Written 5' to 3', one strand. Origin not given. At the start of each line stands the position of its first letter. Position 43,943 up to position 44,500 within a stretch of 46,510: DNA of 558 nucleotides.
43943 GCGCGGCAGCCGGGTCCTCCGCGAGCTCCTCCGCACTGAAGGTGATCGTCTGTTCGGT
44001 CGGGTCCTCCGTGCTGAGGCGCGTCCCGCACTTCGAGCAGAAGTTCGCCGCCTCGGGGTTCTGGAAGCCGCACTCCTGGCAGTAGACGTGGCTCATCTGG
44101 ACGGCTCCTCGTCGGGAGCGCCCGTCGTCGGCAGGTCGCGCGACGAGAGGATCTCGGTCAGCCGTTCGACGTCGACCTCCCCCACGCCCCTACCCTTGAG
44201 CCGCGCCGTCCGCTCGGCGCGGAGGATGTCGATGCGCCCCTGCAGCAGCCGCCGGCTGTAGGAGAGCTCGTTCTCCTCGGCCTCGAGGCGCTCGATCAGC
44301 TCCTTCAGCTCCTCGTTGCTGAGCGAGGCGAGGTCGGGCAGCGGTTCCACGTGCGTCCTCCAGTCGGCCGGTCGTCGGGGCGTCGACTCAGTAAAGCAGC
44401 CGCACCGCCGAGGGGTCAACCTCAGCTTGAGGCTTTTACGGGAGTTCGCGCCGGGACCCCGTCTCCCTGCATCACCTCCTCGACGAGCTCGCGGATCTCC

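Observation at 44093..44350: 85-aa coiled-coil ORF carrying an exact single RsiG-type c-di-GMP-binding motif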

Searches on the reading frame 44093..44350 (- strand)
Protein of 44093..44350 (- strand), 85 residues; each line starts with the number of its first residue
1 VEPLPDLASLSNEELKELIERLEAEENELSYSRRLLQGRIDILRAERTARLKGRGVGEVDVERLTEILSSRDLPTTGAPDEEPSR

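Call 4: search_protein_families(library=pfam, proteins=[window:44093-44350:-], max_evalue=1)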
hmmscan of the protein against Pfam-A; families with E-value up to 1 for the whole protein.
window:44093-44350:- (85 aa): 5 families
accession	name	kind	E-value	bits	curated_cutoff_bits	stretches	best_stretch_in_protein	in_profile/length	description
PF22802.1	RsiG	-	4.3e-22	78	27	1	2-68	2-65/65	RsiG-like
PF24270.1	HTH_Cmi2_C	-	0.0038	17.9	27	1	13-53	30-70/125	Cmi2, C-terminal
PF02037.33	SAP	-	0.036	14.1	23.9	0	66-77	12-23/37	SAP domain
PF06698.16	DUF1192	-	0.06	13.9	25.5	1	5-25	15-35/58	Protein of unknown function (DUF1192)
PF11712.13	Vma12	-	0.23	11.9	25.5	1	11-34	19-42/137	Endoplasmic reticulum-based factor for assembly of V-ATPase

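Call 5: search_protein_families(library=ncbifam, proteins=[window:44093-44350:-], max_evalue=1)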
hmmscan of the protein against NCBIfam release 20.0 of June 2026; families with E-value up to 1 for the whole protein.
window:44093-44350:- (85 aa): 0 families

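Call 7: search_solved_structures(query=window:44093-44350:-, max_evalue=1, show_alignments=3)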
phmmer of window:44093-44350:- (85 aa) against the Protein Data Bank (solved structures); distinct sequences matched with E-value up to 1: 7.
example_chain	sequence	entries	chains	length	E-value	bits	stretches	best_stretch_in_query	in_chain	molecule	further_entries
6pfj_T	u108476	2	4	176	3.3e-11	46.7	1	4-73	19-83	AmfC protein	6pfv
7lq2_B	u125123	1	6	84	3.4e-10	43.5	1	5-55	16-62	RR RsiG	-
7lq3_B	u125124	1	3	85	3.5e-10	43.5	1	5-55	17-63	RsiG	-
7lq4_D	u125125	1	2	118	4.4e-10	43.1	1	5-55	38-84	RsiG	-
8ibh_A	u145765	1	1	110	0.33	14.9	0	7-37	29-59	Centrosomal protein of 57 kDa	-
4l0r_A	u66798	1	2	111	0.34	14.9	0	7-37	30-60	Centrosomal protein of 57 kDa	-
2zze_A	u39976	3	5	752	0.67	13.9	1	15-73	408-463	Alanyl-tRNA synthetase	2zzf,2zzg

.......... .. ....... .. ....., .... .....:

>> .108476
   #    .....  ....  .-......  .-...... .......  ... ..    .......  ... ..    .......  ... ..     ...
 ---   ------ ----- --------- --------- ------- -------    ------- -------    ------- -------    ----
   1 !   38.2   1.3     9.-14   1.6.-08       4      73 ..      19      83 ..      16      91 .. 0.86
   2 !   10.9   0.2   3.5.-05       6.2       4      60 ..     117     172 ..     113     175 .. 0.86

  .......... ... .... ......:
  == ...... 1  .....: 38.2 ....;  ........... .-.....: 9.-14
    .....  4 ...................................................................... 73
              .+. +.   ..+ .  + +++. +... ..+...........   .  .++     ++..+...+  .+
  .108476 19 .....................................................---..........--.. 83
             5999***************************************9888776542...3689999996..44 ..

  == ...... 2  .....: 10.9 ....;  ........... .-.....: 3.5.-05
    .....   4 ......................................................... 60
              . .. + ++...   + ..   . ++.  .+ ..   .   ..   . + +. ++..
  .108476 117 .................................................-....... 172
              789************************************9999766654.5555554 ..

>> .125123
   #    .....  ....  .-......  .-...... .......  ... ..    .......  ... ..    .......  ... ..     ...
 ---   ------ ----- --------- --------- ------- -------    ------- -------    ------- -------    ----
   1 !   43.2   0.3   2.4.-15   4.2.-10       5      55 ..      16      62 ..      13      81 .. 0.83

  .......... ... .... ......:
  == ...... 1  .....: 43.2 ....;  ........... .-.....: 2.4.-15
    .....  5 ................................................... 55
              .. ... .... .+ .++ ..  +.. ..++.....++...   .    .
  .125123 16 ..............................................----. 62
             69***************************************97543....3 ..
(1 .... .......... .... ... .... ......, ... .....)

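Call 8: find_homologous_proteins(query=window:44093-44350:-)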
Query window:44093-44350:- (85 aa): 1722 proteins with E <= 0.001 among 1727 candidates; the best 120 are listed.
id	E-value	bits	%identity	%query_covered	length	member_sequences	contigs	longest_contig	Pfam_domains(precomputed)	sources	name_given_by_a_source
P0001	1.3e-43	164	100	99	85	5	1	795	PF22802.2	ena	-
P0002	5.9e-38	146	89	99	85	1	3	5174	PF22802.2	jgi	jgi:hypothetical protein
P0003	3.9e-35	137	83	96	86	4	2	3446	PF22802.2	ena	-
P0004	5.2e-35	137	81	99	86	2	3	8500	PF22802.2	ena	-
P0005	1.3e-34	135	83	99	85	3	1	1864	PF22802.2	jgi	jgi:ribosomal protein S1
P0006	3.1e-34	134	80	96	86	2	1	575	PF22802.2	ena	-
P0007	7.7e-34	133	78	100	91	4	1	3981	PF22802.2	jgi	-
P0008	1.5e-31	126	79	96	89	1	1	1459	PF22802.2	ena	-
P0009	4.1e-31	124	77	99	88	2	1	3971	PF22802.2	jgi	-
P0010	4.2e-31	124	77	95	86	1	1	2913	PF22802.2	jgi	jgi:hypothetical protein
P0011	5.4e-31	124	77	96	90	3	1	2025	PF22802.2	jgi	jgi:hypothetical protein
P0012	6.5e-31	124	77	96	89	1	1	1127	PF22802.2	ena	-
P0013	1.1e-30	123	77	96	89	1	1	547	PF22802.2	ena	-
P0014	1.4e-30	123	76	96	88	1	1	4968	PF22802.2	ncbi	-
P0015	1.7e-30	122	77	96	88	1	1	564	PF22802.2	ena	-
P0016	2.0e-30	122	76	95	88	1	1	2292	PF22802.2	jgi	jgi:hypothetical protein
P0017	2.0e-30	122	77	95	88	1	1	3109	PF22802.2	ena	-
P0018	2.1e-30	122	77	95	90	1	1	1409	PF22802.2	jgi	jgi:hypothetical protein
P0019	3.2e-30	121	73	96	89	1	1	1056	PF22802.2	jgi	jgi:hypothetical protein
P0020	4.2e-30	121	72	100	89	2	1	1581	PF22802.2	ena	-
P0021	4.2e-30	121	74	95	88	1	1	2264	PF22802.2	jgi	jgi:hypothetical protein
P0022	4.8e-30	121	76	95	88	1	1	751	PF22802.2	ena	-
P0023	4.9e-30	121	76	95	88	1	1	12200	PF22802.2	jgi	-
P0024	5.7e-30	121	76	95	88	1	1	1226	PF22802.2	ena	-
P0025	5.7e-30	121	76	95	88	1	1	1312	PF22802.2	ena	-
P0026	6.5e-30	120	73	96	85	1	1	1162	PF22802.2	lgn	-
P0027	8.1e-30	120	75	96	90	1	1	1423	PF22802.2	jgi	jgi:hypothetical protein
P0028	8.2e-30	120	75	96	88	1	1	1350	PF22802.2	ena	-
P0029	1.0e-29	120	76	95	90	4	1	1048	PF22802.2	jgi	jgi:hypothetical protein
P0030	1.3e-29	120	75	95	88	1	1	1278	PF22802.2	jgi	-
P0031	1.4e-29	119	75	95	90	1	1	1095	PF22802.2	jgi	jgi:hypothetical protein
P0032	1.7e-29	119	77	96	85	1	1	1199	PF22802.2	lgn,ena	-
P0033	1.9e-29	119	75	95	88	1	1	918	PF22802.2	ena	-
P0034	2.2e-29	119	74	96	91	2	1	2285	PF22802.2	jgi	jgi:hypothetical protein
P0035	3.5e-29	118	71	100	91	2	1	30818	PF22802.2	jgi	jgi:hypothetical protein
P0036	3.6e-29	118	76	92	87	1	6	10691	PF22802.2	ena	-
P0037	4.3e-29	118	81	87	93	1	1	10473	PF22802.2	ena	-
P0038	6.0e-29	117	73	95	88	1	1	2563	PF22802.2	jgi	jgi:hypothetical protein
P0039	6.6e-29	117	77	88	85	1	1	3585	PF22802.2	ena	-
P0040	7.1e-29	117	74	94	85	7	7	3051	PF22802.2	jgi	jgi:hypothetical protein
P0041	7.8e-29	117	76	92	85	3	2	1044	PF22802.2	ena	-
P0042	1.2e-28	116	71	100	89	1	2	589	PF22802.2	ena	-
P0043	1.3e-28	116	72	95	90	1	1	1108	PF22802.2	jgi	jgi:hypothetical protein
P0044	1.5e-28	116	73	99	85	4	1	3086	PF22802.2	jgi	jgi:hypothetical protein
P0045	1.5e-28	116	71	99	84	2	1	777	PF22802.2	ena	-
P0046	1.7e-28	116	76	92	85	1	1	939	PF22802.2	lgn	-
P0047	1.8e-28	116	73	96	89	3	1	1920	PF22802.2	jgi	jgi:hypothetical protein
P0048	1.9e-28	116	74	95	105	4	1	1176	PF22802.2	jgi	jgi:hypothetical protein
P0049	1.9e-28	116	76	88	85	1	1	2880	PF22802.2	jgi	jgi:hypothetical protein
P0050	1.9e-28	116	80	88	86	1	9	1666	PF22802.2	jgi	jgi:hypothetical protein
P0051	2.2e-28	116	81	87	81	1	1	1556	PF22802.2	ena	-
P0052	2.4e-28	116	73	92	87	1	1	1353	PF22802.2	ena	-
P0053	2.5e-28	115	78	87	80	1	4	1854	PF22802.2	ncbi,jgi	jgi:hypothetical protein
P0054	2.5e-28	115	73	95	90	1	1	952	PF22802.2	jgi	jgi:hypothetical protein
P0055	2.6e-28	115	76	96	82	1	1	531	PF22802.2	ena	-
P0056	2.7e-28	115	79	89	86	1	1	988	PF22802.2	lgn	-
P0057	2.7e-28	115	75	95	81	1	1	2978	PF22802.2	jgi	jgi:hypothetical protein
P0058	3.3e-28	115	71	95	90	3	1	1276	PF22802.2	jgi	jgi:hypothetical protein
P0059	3.3e-28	115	78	89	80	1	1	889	PF22802.2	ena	-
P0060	3.4e-28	115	81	80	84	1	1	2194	PF22802.2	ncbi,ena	-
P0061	3.4e-28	115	74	92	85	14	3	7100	PF22802.2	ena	-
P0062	3.5e-28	115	74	92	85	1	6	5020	PF22802.2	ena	-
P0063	3.5e-28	115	73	92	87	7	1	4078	PF22802.2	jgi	-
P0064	3.6e-28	115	72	95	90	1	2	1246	PF22802.2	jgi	jgi:hypothetical protein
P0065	3.6e-28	115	80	88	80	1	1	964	PF22802.2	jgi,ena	-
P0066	4.2e-28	115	81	87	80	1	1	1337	PF22802.2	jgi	jgi:hypothetical protein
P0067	5.2e-28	114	81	87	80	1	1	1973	PF22802.2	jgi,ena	jgi:hypothetical protein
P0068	5.6e-28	114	78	89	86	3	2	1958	PF22802.2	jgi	jgi:hypothetical protein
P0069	5.7e-28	114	81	87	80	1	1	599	PF22802.2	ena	-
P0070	6.1e-28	114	78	87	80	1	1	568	PF22802.2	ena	-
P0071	6.5e-28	114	74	92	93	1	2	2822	PF22802.2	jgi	jgi:hypothetical protein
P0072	7.4e-28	114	69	99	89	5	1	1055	PF22802.2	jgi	jgi:hypothetical protein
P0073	8.2e-28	114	79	88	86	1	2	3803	PF22802.2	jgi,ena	jgi:hypothetical protein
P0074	8.2e-28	114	79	88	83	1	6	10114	PF22802.2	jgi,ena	jgi:hypothetical protein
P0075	8.5e-28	114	73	92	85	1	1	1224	PF22802.2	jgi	jgi:hypothetical protein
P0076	9.3e-28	114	79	88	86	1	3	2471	PF22802.2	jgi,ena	jgi:hypothetical protein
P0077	9.4e-28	114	73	92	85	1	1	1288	PF22802.2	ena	-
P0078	9.7e-28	114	75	93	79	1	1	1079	PF22802.2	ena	-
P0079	9.9e-28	114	76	88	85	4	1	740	PF22802.2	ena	-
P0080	9.9e-28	114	69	99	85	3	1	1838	PF22802.2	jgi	-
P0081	1.1e-27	113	78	87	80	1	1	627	PF22802.2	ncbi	-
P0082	1.1e-27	113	70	99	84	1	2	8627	PF22802.2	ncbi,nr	ncbi:MAG: hypothetical protein H0T13_09665 [Actinobacteria bacterium]|nr:hypothetical protein [Actin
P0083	1.1e-27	113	75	89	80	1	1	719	PF22802.2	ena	-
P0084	1.1e-27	113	79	88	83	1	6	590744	PF22802.2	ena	-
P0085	1.2e-27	113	72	95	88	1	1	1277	PF22802.2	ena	-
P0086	1.2e-27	113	75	89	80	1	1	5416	PF22802.2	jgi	jgi:hypothetical protein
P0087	1.2e-27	113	76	88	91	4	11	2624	PF22802.2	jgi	jgi:hypothetical protein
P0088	1.2e-27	113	72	98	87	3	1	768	PF22802.2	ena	-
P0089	1.2e-27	113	69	99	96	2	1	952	PF22802.2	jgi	jgi:RsiG-like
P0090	1.2e-27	113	72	99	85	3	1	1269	PF22802.2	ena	-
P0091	1.2e-27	113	81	86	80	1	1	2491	PF22802.2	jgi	jgi:hypothetical protein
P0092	1.4e-27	113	76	89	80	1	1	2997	PF22802.2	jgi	jgi:hypothetical protein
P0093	1.4e-27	113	77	88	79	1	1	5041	PF22802.2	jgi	jgi:hypothetical protein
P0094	1.5e-27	113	75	91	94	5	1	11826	PF22802.2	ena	-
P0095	1.6e-27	113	78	89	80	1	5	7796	PF22802.2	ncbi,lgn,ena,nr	ncbi:MAG: hypothetical protein HOQ03_08360 [Thermoleophilia bacterium]|nr:hypothetical protein [Ther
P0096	1.6e-27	113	76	89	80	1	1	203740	PF22802.2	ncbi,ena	-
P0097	1.6e-27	113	75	89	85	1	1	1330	PF22802.2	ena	-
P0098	1.7e-27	113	78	87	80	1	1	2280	PF22802.2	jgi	jgi:hypothetical protein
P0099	1.7e-27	113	77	87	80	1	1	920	PF22802.2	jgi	-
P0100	1.8e-27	113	77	87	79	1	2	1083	PF22802.2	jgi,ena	jgi:hypothetical protein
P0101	1.8e-27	113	76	88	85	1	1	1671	PF22802.2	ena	-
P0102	1.9e-27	113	80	87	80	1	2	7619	PF22802.2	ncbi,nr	ncbi:MAG: hypothetical protein H0V68_11660 [Actinobacteria bacterium]|nr:hypothetical protein [Actin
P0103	1.9e-27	113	77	87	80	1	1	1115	PF22802.2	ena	-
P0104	1.9e-27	113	71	91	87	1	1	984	PF22802.2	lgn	-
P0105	2.0e-27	113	76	87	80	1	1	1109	PF22802.2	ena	-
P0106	2.0e-27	113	75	89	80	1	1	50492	PF22802.2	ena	-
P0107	2.0e-27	113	77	87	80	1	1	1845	PF22802.2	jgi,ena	jgi:hypothetical protein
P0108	2.0e-27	113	77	87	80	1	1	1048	PF22802.2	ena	-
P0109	2.0e-27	113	77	87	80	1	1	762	PF22802.2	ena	-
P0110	2.0e-27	113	75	88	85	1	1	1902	PF22802.2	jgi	-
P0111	2.1e-27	113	76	87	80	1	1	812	PF22802.2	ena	-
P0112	2.1e-27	113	77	88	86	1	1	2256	PF22802.2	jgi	jgi:hypothetical protein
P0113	2.1e-27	113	76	88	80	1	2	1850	PF22802.2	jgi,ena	-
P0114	2.1e-27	112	80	87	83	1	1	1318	PF22802.2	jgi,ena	-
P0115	2.1e-27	112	78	87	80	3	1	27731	PF22802.2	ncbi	ncbi:MAG: hypothetical protein ACRDNB_12845 [Gaiellaceae bacterium]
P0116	2.2e-27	112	76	89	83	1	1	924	PF22802.2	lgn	-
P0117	2.4e-27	112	77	87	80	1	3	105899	PF22802.2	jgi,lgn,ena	jgi:hypothetical protein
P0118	2.4e-27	112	72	93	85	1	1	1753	PF22802.2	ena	-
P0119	2.5e-27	112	77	88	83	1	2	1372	PF22802.2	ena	-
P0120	2.6e-27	112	78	87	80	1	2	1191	PF22802.2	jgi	jgi:hypothetical protein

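Call 14: find_related_loci(query=window:44093-44350:-, collection=genome_contigs, flank=10000)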
Query window:44093-44350:- (85 aa) in genome_contigs; peptide patterns used: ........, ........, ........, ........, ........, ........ (x = any residue, [..] = any of these).
600 stretches matched a pattern (row limit reached: there are more); 397 encode a relative of the query (tblastn E <= 1e-3); the best 80 are kept; 80 distinct loci.
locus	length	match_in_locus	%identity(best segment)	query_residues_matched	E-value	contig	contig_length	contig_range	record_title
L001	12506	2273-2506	73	1-78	6e-32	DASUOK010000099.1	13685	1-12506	MAG TPA_asm: Gaiellaceae bacterium isolate SMAG_U1626 k141_502216, whole genome shotgun sequence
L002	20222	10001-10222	74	1-74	1e-30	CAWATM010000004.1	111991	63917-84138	MAG: uncultured Gaiellaceae bacterium isolate MFD02840.bin.1.248 genome assembly, contig: contig_147540, whole genome sh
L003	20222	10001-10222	73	1-74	3e-30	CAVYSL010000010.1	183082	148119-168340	MAG: uncultured Gaiellaceae bacterium isolate MFD05567.bin.2.80 genome assembly, contig: contig_25974, whole genome shot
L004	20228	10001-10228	72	1-76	2e-30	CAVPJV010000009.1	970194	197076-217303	MAG: uncultured Gaiellaceae bacterium isolate MFD10007.bin.1.245 genome assembly, contig: contig_8071, whole genome shot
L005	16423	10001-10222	73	1-74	1e-29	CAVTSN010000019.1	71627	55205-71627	MAG: uncultured Gaiellaceae bacterium isolate MFD09267.bin.2.38 genome assembly, contig: contig_75612, whole genome shot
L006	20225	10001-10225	71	1-74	3e-28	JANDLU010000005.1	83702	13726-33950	MAG: Candidatus Gaiellasilicea maunaloa isolate MAG52_C11 MAG52_4, whole genome shotgun sequence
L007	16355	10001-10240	69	1-84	5e-27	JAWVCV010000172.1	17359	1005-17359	MAG: Gaiellaceae bacterium isolate BP_391 scaffold_455402, whole genome shotgun sequence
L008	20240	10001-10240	66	1-76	4e-25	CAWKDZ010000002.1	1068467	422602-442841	MAG: uncultured Actinomycetes bacterium isolate MFD02360.bin.1.316 genome assembly, contig: contig_3274, whole genome sh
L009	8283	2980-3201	73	1-74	6e-25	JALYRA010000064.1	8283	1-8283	MAG: Actinomycetota bacterium isolate MDV bin77 SD1454-56_k127_460457, whole genome shotgun sequence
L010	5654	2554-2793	61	1-76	7e-24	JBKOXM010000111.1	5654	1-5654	MAG: Actinomycetota bacterium isolate GB_HAYS_MAG_00087 GB_HAYS_000001369572, whole genome shotgun sequence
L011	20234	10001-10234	59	1-74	7e-23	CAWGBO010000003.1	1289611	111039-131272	MAG: uncultured Actinomycetes bacterium isolate MFD06435.bin.2.68 genome assembly, contig: contig_23394, whole genome sh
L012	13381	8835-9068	62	1-74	1e-22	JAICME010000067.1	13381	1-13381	MAG: Thermoleophilia bacterium isolate LS_ISSM_2_bin.116 k141_4699899_length_13381_cov_37.0668, whole genome shotgun seq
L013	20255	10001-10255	57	1-84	1e-22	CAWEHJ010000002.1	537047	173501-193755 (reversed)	MAG: uncultured Gaiellaceae bacterium isolate MFD09018.bin.2.42 genome assembly, contig: contig_21284, whole genome shot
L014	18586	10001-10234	63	1-74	2e-22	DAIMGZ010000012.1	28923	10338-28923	MAG TPA_asm: Gaiellaceae bacterium isolate CTOTU41468 NODE_1181_length_28923_cov_11.251593, whole genome shotgun sequenc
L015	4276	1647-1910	58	1-79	2e-22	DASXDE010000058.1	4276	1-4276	MAG TPA_asm: Gaiellaceae bacterium isolate SMAG_U5078 k141_3308841, whole genome shotgun sequence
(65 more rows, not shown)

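Call 64: predict_structure(alignment_id=A1)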
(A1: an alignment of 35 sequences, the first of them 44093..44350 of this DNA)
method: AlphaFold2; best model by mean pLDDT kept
length: 85 residues; sequences in the alignment: 35
mean_pLDDT: 80.4   pTM: 0.59
mean pLDDT of the five models: 80.4, 78.9, 78.8, 78.7, 72.9
residues with pLDDT >= 90: 39; 70-90: 25; 50-70: 9; < 50: 12
segments of 3 or more residues with pLDDT < 50: 74-85
pLDDT, mean of each block of 10 residues (from residue 1): 91 97 95 93 88 73 77 48 40
secondary structure, 60 per line:
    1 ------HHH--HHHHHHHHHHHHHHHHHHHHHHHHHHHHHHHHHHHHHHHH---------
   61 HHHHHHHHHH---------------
elements in order: H12-51 H61-70

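Call 68: fold_search(model_id=the predicted structure, library=pdb)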
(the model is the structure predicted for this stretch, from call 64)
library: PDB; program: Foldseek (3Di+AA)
matches with E <= 10: 4; with E <= 0.001: 0
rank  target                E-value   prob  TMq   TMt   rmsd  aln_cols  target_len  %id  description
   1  6bk8_K                5.2e+00  0.03  0.17  0.17  19.2        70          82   18  S. cerevisiae spliceosomal post-catalytic P complex (released 2018-02-21)
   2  4biz_D                6.4e+00  0.06  0.32  0.17   6.0        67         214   22  Crystal structure of CpxAHDC (orthorhombic form 2) (released 2014-04-23)
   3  4biw_B                7.3e+00  0.07  0.34  0.15   9.1        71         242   21  Crystal structure of CpxAHDC (hexagonal form) (released 2014-02-12)
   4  4biw_A                8.3e+00  0.08  0.42  0.18   7.6        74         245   20  Crystal structure of CpxAHDC (hexagonal form) (released 2014-02-12)

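Call 77: find_encoding_contigs(protein=P0084, flank=10000, max_places=2)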
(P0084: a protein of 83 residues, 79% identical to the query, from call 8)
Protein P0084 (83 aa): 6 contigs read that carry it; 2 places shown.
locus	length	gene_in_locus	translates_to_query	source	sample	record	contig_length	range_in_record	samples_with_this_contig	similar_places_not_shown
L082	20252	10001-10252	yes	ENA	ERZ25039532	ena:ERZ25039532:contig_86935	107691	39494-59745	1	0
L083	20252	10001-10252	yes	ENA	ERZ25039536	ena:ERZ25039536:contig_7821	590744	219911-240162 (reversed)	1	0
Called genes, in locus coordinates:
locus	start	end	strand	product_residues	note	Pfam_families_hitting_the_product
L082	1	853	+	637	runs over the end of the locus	PF00196:GerE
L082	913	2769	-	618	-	PF00353:HemolysinCabind (weak)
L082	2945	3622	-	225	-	-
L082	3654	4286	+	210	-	PF00440:TetR_N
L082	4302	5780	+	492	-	-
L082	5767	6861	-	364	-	PF01979:Amidohydro_1, PF07969:Amidohydro_3 (faint)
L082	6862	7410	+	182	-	PF01066:CDP-OH_P_transf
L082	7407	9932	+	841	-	PF00483:NTP_transferase, PF12804:NTP_transf_3, PF00132:Hexapep (faint), PF25087:GMPPB_C, PF25084:LbH_EIF2B (weak), PF02878:PGM_PMM_I, PF02879:PGM_PMM_II, PF02880:PGM_PMM_III (faint)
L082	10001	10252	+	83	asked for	PF22802:RsiG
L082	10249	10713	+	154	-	PF13240:Zn_Ribbon_1 (weak), PF16697:Yop-YscD_cpl, PF00498:FHA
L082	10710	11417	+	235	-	PF00376:MerR, PF13411:MerR_1, PF13591:MerR_2 (faint), PF28507:Rv1828_C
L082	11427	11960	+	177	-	PF00156:Pribosyltran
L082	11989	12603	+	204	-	-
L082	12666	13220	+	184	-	-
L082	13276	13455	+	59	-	-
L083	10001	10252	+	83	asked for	PF22802:RsiG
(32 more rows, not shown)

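Call 80: search_protein_representatives(protein=window:44093-44350:-)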
Query: 85 residues. Proteins with E-value up to 0.001 (for the whole library): 874; up to 1e-10: 143; up to 1e-30: 0. The best 150 are listed.
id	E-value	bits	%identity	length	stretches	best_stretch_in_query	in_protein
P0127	1.1e-25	105.5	52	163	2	1-77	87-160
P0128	3.0e-25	104.0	60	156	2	3-72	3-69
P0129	7.5e-25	102.8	53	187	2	1-72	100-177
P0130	1.1e-24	102.2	72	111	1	1-75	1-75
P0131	5.2e-24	100.1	69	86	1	2-76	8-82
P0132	4.8e-23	97.0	55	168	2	2-73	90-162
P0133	6.9e-23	96.5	55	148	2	8-77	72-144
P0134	7.1e-23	96.5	64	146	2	2-45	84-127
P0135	3.0e-22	94.5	56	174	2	1-72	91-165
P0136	3.6e-22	94.3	48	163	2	1-54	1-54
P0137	5.9e-21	90.4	53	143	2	1-71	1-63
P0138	2.5e-19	85.2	71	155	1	2-66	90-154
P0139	4.0e-19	84.6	74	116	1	15-76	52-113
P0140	4.7e-19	84.4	47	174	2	1-78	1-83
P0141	6.0e-19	84.0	66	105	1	3-76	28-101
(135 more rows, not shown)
